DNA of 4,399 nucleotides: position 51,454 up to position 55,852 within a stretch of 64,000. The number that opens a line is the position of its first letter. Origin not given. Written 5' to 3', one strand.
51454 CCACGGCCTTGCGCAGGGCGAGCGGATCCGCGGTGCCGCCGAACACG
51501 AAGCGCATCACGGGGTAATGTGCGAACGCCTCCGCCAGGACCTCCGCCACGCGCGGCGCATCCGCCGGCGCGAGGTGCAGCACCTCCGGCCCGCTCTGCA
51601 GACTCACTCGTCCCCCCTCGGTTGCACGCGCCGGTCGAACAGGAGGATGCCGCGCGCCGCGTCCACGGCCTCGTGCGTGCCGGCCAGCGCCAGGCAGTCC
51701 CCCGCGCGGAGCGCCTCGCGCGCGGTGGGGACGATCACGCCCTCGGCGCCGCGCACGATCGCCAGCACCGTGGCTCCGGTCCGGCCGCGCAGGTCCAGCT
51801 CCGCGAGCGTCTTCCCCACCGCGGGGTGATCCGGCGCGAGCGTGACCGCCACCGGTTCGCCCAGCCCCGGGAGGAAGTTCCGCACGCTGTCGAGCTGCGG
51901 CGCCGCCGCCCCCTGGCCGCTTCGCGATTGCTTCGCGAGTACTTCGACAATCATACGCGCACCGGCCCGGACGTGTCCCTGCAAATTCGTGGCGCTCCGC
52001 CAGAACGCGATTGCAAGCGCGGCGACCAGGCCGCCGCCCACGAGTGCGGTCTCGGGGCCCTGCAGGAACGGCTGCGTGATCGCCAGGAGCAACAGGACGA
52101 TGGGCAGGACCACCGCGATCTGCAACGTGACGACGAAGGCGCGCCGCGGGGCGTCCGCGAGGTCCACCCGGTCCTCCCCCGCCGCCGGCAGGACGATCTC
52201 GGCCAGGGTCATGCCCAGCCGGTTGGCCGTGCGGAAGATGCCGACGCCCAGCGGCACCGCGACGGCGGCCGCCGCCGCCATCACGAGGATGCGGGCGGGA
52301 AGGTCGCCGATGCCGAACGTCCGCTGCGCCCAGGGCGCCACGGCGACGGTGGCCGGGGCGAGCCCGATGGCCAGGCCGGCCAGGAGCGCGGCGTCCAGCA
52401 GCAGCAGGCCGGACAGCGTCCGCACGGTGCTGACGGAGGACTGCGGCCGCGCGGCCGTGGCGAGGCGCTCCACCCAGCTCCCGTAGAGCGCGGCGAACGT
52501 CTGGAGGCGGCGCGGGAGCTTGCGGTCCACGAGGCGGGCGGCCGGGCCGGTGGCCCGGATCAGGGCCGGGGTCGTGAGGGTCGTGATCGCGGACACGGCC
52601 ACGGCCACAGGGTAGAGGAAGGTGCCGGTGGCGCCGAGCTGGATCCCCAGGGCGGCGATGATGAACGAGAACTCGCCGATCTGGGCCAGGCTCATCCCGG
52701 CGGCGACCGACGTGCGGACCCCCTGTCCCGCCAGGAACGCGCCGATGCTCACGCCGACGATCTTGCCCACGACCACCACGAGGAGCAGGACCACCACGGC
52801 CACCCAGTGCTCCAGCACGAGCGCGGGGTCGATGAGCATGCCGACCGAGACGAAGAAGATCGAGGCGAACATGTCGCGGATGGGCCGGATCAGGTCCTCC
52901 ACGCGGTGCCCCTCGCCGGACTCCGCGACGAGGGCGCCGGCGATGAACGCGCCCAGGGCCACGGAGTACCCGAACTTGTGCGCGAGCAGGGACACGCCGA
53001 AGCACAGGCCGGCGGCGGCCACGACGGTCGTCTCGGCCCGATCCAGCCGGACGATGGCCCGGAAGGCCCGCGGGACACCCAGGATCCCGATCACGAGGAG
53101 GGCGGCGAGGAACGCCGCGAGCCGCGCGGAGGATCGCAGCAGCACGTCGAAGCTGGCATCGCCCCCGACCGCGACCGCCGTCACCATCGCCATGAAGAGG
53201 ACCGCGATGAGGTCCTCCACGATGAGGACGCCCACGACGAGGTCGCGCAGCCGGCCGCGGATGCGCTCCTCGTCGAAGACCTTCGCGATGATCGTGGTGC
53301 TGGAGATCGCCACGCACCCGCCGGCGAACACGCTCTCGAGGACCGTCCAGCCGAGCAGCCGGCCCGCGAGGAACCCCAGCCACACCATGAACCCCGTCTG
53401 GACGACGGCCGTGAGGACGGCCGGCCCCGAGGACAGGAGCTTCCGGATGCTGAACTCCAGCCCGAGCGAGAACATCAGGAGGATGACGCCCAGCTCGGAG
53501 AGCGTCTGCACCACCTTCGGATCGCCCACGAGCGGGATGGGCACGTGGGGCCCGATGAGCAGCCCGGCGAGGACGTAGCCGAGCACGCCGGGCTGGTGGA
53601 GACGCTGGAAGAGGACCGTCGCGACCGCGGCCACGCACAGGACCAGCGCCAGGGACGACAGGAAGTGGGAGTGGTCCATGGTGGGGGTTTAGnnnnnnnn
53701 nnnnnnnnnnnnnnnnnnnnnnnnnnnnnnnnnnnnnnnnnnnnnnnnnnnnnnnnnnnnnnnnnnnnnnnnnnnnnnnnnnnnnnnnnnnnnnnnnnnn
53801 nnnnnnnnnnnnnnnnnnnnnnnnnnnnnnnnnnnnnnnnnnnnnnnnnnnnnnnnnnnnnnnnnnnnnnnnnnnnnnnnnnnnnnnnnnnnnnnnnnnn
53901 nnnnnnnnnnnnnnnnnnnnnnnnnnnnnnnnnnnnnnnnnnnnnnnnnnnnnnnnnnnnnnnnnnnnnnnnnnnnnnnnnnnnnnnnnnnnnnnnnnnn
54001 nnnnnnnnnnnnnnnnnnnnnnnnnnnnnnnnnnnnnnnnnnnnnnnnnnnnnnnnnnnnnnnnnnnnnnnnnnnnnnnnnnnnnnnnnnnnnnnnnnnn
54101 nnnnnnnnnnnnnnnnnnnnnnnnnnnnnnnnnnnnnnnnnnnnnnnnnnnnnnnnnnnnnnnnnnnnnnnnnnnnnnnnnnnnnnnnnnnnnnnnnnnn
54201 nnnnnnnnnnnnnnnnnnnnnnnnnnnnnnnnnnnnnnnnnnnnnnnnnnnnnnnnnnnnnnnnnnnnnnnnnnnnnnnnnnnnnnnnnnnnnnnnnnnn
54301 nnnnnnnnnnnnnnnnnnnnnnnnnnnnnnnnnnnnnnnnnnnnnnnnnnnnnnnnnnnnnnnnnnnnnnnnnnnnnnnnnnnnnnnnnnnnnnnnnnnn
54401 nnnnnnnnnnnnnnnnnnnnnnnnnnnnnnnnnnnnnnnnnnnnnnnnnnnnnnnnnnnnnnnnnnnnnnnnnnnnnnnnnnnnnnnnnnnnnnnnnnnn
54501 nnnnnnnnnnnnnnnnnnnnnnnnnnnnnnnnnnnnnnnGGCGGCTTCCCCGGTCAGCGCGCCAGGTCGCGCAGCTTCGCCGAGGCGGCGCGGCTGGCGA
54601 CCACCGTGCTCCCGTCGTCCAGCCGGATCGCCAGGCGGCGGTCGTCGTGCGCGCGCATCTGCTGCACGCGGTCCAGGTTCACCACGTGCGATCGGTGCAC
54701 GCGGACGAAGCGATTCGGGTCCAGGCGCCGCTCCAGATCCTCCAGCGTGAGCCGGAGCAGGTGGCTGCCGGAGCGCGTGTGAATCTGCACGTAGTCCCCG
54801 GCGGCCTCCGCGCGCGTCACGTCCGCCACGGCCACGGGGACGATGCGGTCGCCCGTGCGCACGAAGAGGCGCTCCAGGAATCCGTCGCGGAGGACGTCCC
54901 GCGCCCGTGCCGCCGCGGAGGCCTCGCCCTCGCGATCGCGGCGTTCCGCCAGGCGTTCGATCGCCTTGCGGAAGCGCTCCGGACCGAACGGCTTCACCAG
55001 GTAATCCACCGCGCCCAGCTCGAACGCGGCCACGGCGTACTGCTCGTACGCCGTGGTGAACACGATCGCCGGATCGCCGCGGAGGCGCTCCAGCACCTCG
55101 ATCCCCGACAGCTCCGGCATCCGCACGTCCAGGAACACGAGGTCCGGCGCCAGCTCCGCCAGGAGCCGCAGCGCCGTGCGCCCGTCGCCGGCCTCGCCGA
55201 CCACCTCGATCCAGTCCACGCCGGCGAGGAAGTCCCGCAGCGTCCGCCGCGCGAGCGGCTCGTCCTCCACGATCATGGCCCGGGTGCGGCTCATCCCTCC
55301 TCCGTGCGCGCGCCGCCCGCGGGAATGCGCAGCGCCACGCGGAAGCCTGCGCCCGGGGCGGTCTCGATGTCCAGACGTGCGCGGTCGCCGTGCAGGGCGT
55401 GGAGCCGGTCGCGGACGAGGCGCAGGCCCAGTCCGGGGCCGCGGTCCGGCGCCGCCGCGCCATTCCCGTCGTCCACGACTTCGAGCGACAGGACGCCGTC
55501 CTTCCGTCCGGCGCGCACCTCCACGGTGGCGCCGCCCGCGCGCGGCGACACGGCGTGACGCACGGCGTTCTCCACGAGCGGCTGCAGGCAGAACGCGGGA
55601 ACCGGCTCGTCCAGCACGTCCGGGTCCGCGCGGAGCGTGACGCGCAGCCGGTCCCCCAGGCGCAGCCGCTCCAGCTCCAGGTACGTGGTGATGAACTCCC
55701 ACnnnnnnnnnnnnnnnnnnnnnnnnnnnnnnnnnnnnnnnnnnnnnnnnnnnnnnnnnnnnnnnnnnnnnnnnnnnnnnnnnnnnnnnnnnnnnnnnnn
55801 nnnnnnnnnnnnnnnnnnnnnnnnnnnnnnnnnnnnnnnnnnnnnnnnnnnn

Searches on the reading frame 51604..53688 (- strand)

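Call 22: search_protein_families(library=pfam, proteins=[window:51604-53688:-], max_evalue=0.001)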
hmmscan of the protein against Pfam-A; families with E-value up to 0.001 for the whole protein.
window:51604-53688:- (694 aa): 2 families
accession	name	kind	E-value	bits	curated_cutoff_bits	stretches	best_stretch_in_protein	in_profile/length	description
PF00999.27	Na_H_Exchanger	-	1.2e-62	212.4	26.2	1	19-376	3-373/375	Sodium/hydrogen exchanger, transmembrane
PF02080.26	TrkA_C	-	7e-15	55.1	27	1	614-680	3-68/71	TrkA-C domain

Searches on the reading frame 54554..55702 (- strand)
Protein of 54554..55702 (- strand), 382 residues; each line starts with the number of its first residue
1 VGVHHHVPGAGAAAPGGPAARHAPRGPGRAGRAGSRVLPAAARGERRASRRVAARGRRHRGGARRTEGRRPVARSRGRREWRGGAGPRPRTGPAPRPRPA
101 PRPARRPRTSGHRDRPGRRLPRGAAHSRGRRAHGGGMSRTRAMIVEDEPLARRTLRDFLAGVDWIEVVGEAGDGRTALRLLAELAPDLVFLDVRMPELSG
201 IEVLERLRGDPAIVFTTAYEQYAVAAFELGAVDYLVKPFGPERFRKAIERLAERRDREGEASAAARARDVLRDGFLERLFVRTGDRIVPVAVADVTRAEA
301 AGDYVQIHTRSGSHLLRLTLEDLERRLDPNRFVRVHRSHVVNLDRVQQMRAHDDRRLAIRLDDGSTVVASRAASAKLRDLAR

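Call 22: search_protein_families(library=pfam, proteins=[window:54554-55702:-], max_evalue=0.001)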
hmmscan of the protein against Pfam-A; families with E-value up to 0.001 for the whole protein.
window:54554-55702:- (382 aa): 2 families
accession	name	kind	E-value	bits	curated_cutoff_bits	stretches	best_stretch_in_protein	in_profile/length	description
PF00072.30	Response_reg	-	6.6e-26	91.1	30.2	1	143-249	2-111/111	Response regulator receiver domain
PF04397.21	LytTR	-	4.5e-22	78.5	22.6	1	285-380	1-96/98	LytTr DNA-binding domain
